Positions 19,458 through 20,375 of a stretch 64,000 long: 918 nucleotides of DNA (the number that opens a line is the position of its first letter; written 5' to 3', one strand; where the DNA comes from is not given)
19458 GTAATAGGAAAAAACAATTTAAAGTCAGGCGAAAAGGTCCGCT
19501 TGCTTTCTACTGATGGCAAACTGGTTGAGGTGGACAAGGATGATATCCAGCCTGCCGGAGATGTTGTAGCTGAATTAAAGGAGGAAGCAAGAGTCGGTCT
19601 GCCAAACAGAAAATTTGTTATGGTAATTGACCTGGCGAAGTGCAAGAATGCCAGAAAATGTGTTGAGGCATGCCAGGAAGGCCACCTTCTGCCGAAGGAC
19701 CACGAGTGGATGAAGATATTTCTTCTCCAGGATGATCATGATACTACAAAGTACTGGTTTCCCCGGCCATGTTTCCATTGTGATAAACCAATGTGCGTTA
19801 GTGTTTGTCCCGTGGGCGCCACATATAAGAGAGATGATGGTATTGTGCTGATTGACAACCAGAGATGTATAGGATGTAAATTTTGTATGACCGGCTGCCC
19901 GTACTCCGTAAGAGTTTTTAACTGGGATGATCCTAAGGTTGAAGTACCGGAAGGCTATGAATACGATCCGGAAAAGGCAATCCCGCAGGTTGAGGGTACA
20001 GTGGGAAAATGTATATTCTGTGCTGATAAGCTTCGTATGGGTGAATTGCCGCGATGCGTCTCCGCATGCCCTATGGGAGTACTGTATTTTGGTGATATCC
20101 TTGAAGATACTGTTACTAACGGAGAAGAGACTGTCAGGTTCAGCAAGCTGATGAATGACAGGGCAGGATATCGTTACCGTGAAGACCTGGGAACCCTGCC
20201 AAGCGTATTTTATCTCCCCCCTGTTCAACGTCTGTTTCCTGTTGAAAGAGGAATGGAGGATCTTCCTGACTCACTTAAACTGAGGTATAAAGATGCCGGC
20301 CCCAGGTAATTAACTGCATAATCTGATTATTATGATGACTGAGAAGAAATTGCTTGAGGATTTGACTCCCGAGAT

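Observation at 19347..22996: NrfC/NrfD-like pair plus anchored unknown plus monohaem c, in ACIII-like gene order but with a minimal B subunit and one Cys-to-Ala cluster motif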

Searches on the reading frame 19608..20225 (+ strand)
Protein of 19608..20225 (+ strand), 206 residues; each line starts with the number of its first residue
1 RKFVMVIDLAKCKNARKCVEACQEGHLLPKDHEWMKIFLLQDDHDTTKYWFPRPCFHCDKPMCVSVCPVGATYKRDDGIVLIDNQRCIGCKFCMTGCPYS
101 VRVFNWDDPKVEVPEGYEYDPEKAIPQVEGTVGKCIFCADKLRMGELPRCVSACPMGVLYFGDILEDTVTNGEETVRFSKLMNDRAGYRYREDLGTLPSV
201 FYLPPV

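Call 32: search_solved_structures(query=window:19608-20225:+, max_evalue=1e-10, show_alignments=5)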
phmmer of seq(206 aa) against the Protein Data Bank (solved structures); distinct sequences matched with E-value up to 1e-10: 17.
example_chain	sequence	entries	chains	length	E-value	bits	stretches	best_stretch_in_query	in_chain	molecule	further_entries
2vpw_B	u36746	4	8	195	3.5e-27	98.3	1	2-103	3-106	NRFC PROTEIN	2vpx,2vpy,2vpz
6cz7_B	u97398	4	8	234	1e-25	93.5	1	3-109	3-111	4Fe-4S ferredoxin, iron-sulfur binding domain protein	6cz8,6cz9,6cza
2ivf_B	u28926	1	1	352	2.7e-21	79.1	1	49-105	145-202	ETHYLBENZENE DEHYDROGENASE BETA-SUBUNIT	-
1q16_B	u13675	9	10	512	1e-19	73.9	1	43-110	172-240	Respiratory nitrate reductase 1 beta chain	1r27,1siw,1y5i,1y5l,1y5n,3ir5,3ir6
1y4z_B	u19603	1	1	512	3.5e-19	72.2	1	43-110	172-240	Respiratory nitrate reductase 1 beta chain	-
6f0k_B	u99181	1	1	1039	4e-19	72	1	2-149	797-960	Fe-S-cluster-containing hydrogenase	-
1kqf_B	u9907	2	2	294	7.4e-19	71.1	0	45-111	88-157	FORMATE DEHYDROGENASE, NITRATE-INDUCIBLE, IRON-SULFUR SUBUNIT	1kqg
3egw_B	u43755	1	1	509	7.9e-19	71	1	43-110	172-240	Respiratory nitrate reductase 1 beta chain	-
4ydd_B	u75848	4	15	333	1.7e-18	69.9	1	47-105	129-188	DMSO reductase family type II enzyme, iron-sulfur subunit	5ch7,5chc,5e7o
8k9e_B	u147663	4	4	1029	3.6e-16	62.3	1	5-145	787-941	Fe-S-cluster-containing hydrogenase components 1-like protein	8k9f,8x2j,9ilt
7qv7_B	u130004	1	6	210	1.1e-14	57.5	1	39-160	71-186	Hydrogen dependent carbon dioxide reductase subunit HycB4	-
4v4c_B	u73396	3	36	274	1.3e-14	57.2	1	2-107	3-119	Pyrogallol hydroxytransferase small subunit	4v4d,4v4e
6btm_B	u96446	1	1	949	2.3e-14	56.4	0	51-107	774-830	Alternative Complex III subunit B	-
6lod_B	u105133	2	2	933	7.3e-13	51.5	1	2-107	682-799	Fe-S-cluster-containing hydrogenase components 1-like protein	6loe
7qv7_A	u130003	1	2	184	1.2e-12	50.8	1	6-181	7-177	Hydrogen dependent carbon dioxide reductase subunit HycB3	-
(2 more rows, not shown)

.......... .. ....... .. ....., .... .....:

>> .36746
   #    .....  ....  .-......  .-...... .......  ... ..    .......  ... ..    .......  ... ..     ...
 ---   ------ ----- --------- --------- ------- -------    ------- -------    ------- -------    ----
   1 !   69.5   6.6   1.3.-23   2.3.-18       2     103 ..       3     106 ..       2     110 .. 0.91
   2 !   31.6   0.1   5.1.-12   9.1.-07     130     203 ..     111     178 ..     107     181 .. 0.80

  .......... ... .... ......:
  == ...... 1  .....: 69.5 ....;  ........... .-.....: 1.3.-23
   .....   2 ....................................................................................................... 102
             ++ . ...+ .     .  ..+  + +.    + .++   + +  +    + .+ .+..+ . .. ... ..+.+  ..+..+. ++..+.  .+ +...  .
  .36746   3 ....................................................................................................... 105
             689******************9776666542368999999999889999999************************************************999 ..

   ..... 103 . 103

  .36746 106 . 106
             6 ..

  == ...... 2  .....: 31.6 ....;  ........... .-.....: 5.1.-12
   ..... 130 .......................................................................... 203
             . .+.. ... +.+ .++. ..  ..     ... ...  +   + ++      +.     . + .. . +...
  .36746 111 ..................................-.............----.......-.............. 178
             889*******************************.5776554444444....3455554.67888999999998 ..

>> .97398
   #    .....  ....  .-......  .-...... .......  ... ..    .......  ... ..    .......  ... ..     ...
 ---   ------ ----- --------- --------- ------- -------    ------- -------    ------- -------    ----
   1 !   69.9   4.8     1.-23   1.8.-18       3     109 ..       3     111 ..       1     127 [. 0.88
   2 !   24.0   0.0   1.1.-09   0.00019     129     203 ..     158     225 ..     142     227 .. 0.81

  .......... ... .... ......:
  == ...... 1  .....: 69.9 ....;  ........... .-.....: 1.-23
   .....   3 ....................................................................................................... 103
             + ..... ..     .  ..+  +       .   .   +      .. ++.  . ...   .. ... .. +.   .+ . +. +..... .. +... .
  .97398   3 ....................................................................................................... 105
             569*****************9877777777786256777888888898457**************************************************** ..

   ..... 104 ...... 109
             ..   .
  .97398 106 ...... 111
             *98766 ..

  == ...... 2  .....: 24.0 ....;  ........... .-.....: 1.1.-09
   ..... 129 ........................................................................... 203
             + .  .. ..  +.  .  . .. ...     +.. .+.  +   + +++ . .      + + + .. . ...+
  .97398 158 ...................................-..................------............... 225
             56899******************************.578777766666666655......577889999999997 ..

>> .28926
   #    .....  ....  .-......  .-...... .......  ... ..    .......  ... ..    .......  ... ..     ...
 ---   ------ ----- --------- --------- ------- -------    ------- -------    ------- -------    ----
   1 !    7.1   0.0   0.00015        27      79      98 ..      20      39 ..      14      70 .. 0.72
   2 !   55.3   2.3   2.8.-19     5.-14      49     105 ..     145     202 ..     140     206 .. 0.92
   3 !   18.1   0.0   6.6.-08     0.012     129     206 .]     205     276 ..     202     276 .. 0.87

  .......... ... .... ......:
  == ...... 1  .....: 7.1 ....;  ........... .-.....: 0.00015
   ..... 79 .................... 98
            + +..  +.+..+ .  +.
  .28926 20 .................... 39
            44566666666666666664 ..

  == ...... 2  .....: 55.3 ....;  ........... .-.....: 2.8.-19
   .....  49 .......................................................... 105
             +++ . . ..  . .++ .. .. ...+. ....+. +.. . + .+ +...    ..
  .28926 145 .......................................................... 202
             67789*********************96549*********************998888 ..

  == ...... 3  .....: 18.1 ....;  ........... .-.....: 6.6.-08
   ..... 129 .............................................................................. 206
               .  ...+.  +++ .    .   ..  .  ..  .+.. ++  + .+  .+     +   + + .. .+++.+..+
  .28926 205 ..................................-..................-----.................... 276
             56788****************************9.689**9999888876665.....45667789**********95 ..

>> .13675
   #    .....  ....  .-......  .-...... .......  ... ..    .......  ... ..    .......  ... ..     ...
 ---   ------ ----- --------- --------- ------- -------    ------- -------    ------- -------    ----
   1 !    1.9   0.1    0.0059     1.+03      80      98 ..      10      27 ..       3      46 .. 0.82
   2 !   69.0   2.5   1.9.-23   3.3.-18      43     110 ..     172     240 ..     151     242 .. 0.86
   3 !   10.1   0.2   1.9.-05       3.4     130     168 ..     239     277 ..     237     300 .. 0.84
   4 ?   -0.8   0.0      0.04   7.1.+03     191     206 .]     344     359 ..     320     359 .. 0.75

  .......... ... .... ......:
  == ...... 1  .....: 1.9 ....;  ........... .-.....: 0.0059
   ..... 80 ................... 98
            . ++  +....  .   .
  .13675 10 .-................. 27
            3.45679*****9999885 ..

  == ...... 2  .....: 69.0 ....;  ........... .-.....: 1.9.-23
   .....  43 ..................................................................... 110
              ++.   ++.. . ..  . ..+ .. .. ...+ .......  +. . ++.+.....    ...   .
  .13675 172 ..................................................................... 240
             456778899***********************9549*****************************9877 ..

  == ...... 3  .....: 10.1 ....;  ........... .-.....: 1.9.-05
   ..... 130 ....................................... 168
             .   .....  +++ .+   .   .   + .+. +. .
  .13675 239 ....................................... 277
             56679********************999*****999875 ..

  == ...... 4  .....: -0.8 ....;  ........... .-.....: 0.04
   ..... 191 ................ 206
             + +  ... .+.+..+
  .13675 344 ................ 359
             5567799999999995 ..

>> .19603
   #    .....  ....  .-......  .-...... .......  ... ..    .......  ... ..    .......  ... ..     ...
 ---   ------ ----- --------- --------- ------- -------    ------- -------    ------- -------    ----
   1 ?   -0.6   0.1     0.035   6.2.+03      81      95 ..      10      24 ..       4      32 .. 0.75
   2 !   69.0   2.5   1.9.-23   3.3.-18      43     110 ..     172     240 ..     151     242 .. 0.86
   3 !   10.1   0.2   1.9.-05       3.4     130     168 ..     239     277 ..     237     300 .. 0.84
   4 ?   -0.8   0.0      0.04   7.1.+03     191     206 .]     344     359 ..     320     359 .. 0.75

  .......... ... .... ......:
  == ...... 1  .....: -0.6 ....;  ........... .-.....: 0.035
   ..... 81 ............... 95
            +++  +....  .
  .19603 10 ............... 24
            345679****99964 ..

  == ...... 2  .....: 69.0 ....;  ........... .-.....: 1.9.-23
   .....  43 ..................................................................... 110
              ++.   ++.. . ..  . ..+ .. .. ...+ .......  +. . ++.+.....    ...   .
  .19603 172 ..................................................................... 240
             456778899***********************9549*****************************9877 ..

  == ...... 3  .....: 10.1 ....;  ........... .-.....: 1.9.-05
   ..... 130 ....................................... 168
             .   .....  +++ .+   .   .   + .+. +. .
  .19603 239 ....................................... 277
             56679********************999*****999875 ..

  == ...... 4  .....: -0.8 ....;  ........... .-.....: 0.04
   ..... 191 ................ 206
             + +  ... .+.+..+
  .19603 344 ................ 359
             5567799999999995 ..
